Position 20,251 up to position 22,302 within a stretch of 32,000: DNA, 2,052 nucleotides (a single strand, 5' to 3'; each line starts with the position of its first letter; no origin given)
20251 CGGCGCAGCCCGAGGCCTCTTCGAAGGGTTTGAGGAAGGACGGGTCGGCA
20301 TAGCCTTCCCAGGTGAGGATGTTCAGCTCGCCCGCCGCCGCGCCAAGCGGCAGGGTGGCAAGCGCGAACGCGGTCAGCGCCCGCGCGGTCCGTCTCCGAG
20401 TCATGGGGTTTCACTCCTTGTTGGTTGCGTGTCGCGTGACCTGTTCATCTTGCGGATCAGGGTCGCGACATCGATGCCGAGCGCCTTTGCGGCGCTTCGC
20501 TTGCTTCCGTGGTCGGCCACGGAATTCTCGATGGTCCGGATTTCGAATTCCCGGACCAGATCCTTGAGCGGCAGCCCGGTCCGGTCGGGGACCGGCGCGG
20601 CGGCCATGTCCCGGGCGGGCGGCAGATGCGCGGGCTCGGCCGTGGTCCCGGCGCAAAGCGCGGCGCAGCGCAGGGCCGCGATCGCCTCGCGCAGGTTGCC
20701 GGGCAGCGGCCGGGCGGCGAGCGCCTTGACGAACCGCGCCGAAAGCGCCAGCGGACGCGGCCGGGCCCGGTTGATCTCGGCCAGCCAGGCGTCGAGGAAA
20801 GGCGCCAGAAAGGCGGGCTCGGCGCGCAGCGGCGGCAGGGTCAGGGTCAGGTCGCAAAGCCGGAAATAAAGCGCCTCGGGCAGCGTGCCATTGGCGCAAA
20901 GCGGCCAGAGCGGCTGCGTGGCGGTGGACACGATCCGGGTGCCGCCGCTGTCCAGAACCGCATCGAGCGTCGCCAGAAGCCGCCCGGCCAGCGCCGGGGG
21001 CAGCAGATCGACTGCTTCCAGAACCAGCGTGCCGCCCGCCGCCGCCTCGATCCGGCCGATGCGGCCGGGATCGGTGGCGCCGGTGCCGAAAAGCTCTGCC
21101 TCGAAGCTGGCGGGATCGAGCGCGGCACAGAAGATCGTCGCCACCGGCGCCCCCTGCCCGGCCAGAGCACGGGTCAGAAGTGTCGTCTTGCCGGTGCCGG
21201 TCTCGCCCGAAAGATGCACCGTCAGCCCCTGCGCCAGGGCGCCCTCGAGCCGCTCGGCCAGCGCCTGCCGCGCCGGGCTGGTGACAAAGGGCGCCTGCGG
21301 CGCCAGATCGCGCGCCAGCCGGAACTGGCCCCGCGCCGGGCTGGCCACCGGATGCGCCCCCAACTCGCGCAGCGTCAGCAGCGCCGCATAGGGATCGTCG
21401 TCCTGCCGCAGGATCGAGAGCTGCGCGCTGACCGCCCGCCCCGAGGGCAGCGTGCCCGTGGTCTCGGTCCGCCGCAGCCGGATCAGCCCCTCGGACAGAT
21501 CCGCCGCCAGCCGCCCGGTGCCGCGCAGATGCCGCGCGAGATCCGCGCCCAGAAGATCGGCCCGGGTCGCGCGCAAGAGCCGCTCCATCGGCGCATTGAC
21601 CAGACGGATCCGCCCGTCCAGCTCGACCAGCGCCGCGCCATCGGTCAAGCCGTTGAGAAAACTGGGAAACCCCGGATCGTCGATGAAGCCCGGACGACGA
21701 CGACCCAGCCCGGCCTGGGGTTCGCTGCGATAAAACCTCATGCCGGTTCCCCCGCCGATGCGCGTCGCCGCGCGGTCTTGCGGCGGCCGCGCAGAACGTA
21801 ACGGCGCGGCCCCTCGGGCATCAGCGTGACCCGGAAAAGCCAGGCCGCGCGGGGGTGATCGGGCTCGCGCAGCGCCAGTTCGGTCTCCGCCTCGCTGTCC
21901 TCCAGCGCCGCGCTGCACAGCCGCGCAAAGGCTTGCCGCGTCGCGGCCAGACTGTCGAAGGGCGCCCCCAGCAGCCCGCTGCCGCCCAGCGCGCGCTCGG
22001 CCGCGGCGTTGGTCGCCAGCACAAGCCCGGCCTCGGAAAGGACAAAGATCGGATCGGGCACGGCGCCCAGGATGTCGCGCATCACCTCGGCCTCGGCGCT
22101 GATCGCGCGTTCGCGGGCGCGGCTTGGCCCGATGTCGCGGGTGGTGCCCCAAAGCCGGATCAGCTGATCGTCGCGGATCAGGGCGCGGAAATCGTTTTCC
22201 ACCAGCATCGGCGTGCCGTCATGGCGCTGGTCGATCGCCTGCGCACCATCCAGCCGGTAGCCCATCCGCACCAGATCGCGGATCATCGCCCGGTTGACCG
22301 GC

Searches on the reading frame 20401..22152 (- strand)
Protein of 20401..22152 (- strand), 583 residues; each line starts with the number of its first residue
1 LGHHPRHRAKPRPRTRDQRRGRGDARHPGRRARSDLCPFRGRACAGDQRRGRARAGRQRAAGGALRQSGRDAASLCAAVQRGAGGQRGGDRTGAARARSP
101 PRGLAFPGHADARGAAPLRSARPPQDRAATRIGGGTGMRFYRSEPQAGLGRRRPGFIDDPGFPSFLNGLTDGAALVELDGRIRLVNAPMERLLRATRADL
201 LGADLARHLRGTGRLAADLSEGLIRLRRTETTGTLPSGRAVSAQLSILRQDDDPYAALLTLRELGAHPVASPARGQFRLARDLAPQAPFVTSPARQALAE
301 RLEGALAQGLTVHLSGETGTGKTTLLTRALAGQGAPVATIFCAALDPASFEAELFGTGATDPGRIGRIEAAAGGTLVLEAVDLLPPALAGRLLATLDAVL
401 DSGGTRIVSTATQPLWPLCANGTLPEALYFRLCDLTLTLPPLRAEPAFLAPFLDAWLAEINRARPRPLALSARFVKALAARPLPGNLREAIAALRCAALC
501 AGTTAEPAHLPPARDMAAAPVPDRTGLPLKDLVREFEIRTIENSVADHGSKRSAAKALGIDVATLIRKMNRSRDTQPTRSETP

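Call 80: search_protein_families(library=pfam, max_evalue=0.00001, proteins=[window:20401-22152:-])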
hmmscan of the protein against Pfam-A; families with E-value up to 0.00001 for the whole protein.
window:20401-22152:- (583 aa): 3 families
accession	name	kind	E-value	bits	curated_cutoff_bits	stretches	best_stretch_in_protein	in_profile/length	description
PF00158.32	Sigma54_activat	-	2.1e-14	54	20.2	1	292-437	5-167/168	Sigma-54 interaction domain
PF14532.12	Sigma54_activ_2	-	1.8e-12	48.1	25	1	292-442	4-138/138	Sigma-54 interaction domain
PF18024.7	HTH_50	-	6.2e-07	29.4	27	1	529-571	4-46/50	Helix-turn-helix domain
